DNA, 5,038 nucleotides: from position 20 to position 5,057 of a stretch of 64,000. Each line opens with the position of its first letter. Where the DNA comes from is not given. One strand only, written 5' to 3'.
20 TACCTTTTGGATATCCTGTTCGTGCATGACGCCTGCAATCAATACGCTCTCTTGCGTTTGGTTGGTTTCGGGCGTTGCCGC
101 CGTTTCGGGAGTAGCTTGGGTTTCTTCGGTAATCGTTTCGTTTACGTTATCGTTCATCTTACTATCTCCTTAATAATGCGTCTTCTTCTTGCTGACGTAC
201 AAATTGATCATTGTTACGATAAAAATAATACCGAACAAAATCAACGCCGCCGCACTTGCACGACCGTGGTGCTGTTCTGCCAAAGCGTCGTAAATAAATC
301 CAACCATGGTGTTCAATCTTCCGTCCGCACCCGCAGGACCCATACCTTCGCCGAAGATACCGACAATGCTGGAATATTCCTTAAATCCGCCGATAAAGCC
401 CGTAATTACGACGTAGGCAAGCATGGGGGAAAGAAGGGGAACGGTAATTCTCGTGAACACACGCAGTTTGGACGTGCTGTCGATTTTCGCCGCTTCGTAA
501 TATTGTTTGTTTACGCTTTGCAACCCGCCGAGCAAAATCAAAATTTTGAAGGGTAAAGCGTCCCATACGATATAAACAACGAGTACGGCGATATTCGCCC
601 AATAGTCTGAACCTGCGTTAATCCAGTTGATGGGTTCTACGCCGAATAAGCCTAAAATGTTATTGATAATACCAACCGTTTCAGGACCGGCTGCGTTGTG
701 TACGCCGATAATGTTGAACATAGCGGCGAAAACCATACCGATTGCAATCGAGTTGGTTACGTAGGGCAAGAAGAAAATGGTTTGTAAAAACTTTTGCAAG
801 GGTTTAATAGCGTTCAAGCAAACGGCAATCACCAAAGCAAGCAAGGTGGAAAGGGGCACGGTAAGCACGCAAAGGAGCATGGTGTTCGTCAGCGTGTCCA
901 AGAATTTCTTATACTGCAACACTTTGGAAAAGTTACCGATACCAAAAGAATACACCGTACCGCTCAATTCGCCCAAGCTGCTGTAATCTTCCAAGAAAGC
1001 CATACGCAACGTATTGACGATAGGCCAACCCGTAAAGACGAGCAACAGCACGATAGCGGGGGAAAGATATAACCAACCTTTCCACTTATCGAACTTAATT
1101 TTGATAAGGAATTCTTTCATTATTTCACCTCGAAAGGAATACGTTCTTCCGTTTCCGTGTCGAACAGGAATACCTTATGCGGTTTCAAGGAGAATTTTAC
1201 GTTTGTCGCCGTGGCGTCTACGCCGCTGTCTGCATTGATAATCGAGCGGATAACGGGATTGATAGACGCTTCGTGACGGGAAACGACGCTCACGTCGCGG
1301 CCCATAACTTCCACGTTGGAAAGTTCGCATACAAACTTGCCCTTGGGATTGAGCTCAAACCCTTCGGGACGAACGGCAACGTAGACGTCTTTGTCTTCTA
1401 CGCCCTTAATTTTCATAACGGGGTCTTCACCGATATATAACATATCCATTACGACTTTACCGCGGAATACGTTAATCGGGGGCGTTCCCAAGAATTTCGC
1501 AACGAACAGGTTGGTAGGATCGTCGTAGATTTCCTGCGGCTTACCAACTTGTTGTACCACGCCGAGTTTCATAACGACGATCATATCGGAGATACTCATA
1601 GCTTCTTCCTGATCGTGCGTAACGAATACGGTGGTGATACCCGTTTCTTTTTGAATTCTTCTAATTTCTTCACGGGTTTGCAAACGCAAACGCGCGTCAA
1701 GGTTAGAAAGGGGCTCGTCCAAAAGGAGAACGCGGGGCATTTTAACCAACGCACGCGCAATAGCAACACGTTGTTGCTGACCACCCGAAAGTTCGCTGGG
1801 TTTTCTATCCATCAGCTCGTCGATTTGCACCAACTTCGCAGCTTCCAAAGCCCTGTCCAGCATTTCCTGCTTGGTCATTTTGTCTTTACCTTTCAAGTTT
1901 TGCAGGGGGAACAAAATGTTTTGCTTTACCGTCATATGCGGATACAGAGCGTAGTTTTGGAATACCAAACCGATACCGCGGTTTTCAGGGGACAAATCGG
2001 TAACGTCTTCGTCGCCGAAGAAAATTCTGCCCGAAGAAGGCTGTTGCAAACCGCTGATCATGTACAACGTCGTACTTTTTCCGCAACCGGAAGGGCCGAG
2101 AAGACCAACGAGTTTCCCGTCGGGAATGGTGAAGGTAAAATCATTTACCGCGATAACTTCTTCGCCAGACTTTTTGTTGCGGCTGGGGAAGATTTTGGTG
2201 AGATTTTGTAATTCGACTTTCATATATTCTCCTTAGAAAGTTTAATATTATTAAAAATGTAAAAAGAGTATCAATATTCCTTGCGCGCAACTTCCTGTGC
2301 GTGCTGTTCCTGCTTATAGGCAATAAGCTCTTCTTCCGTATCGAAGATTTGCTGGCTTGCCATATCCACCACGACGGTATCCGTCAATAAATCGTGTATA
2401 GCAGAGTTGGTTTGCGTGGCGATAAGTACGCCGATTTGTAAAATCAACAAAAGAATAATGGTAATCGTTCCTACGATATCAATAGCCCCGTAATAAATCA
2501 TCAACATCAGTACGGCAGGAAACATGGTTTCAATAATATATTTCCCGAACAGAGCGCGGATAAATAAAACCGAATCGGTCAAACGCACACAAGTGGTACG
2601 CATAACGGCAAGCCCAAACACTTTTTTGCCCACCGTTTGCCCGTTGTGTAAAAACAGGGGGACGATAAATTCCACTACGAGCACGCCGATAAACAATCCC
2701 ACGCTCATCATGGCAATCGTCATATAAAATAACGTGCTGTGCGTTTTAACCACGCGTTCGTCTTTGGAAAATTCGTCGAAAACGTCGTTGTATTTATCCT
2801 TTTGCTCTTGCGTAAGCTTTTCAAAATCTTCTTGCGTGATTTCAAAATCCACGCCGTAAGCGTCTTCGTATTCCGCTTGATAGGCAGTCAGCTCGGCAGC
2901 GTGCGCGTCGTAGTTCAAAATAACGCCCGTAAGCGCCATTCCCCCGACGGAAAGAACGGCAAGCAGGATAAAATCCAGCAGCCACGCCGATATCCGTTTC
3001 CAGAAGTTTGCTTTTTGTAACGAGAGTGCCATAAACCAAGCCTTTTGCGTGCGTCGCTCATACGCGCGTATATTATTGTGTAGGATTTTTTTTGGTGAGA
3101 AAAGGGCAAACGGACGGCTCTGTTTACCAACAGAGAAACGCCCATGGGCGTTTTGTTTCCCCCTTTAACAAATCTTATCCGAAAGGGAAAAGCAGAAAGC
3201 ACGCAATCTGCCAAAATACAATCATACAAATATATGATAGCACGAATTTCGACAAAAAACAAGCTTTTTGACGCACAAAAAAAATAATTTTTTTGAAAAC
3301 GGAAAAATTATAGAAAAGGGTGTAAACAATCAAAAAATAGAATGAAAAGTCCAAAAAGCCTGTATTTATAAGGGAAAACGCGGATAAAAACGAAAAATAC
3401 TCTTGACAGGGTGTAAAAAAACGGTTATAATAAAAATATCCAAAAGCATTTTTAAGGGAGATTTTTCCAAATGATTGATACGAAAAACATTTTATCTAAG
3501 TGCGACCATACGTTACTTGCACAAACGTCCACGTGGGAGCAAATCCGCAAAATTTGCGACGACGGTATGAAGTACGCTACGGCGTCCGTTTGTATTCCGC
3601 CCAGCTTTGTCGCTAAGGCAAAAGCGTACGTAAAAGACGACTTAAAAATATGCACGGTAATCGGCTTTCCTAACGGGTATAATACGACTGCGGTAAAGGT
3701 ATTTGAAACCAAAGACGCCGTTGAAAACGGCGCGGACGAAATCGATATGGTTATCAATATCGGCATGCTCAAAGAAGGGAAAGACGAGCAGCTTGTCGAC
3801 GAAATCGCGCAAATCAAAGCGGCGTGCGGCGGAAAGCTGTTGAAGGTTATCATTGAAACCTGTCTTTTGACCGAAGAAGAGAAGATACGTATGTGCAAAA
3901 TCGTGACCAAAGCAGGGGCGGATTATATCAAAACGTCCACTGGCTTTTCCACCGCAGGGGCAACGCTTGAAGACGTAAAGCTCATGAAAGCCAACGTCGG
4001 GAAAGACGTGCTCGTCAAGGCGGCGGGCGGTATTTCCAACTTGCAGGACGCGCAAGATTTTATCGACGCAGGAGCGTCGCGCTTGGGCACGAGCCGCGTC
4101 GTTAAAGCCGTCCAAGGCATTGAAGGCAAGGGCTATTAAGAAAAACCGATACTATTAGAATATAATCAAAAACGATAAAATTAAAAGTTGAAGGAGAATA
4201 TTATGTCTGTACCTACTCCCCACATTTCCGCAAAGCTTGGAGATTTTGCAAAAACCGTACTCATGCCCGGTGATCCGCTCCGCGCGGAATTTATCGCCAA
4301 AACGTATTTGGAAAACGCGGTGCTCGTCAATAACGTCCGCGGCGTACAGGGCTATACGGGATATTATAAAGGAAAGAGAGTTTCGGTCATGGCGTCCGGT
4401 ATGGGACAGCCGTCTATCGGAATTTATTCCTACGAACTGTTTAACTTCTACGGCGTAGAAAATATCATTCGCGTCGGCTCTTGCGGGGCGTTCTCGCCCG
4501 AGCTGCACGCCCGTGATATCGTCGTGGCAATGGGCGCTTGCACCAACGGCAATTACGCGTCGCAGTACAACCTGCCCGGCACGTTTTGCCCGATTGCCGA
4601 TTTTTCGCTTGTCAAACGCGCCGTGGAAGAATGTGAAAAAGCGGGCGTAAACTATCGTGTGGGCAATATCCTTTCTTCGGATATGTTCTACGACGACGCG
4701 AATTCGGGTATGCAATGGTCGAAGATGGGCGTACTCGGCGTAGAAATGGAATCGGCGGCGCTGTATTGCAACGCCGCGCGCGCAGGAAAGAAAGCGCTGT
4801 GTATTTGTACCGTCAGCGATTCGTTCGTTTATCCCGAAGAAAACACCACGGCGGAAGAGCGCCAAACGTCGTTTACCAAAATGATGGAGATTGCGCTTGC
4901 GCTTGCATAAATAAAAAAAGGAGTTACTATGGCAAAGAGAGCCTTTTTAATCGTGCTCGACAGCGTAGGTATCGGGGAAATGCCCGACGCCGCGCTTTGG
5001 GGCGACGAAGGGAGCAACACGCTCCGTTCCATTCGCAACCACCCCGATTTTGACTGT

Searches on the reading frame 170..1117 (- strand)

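Call 43: search_protein_families(library=pfam, proteins=[window:170-1117:-], max_evalue=0.0001)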
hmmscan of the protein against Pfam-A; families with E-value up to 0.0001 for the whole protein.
window:170-1117:- (315 aa): 1 family
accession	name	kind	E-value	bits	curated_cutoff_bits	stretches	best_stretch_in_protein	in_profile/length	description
PF00528.27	BPD_transp_1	-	2e-18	67.2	26.4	1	91-311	2-181/184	Binding-protein-dependent transport system inner membrane component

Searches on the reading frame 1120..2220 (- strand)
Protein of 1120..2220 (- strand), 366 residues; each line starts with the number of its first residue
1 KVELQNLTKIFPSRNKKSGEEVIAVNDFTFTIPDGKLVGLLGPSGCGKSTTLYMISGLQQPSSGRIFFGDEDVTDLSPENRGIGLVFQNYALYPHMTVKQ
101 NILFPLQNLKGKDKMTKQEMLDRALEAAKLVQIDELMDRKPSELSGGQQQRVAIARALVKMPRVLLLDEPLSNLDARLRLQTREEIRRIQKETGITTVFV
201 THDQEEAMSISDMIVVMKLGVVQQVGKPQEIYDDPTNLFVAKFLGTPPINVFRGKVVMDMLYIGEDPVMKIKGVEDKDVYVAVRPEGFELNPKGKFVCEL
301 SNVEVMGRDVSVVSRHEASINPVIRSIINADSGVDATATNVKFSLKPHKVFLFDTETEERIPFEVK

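Call 43: search_protein_families(library=pfam, proteins=[window:1120-2220:-], max_evalue=0.0001)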
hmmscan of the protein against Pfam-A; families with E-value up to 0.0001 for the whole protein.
window:1120-2220:- (366 aa): 2 families
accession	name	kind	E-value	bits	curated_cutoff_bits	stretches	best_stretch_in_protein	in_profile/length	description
PF00005.33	ABC_tran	-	8.9e-38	130.4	25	1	26-171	2-136/137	ABC transporter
PF13304.12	AAA_21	-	6.6e-06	26.8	27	0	140-205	234-301/304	AAA domain, putative AbiEii toxin, Type IV TA system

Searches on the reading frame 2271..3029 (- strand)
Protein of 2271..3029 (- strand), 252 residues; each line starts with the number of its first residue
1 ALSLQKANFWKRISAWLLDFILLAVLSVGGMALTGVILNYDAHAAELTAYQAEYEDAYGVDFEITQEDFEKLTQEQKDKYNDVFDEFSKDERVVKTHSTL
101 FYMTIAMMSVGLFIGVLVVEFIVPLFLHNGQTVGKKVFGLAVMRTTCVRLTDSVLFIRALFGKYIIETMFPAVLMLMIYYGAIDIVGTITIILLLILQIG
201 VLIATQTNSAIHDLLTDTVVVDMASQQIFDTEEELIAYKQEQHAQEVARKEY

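Call 43: search_protein_families(library=pfam, proteins=[window:2271-3029:-], max_evalue=0.0001)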
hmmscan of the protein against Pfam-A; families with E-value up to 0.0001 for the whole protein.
window:2271-3029:- (252 aa): 1 family
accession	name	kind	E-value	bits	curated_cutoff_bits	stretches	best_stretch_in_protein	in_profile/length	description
PF06271.18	RDD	-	6.4e-11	43.1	24.1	1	7-216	2-136/137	RDD family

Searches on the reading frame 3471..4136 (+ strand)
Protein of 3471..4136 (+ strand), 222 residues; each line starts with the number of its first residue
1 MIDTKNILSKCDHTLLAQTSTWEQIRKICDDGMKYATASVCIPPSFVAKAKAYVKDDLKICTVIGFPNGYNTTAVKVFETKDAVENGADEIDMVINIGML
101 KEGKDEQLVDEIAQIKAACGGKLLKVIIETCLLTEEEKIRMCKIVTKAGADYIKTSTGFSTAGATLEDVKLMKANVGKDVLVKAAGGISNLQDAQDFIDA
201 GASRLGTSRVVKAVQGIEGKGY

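Call 43: search_protein_families(library=pfam, proteins=[window:3471-4136:+], max_evalue=0.0001)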
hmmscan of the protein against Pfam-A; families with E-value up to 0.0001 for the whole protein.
window:3471-4136:+ (222 aa): 1 family
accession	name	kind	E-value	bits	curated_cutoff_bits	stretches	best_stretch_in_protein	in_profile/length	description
PF01791.15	DeoC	-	1.7e-20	74.1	23.8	1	11-199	6-214/229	DeoC/LacD family aldolase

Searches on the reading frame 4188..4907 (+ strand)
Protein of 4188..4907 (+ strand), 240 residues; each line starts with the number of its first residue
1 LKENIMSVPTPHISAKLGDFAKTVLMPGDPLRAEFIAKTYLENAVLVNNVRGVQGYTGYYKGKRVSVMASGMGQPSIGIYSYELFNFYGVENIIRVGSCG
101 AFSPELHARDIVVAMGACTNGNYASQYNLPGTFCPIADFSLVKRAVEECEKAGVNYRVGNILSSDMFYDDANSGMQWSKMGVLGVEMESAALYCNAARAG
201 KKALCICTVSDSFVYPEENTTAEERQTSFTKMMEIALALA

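Call 43: search_protein_families(library=pfam, proteins=[window:4188-4907:+], max_evalue=0.0001)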
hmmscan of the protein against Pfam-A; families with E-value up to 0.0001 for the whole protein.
window:4188-4907:+ (240 aa): 1 family
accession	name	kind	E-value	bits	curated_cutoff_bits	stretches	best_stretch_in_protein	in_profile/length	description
PF01048.26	PNP_UDP_1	-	7.6e-38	130.7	25.1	1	23-234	2-222/233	Phosphorylase superfamily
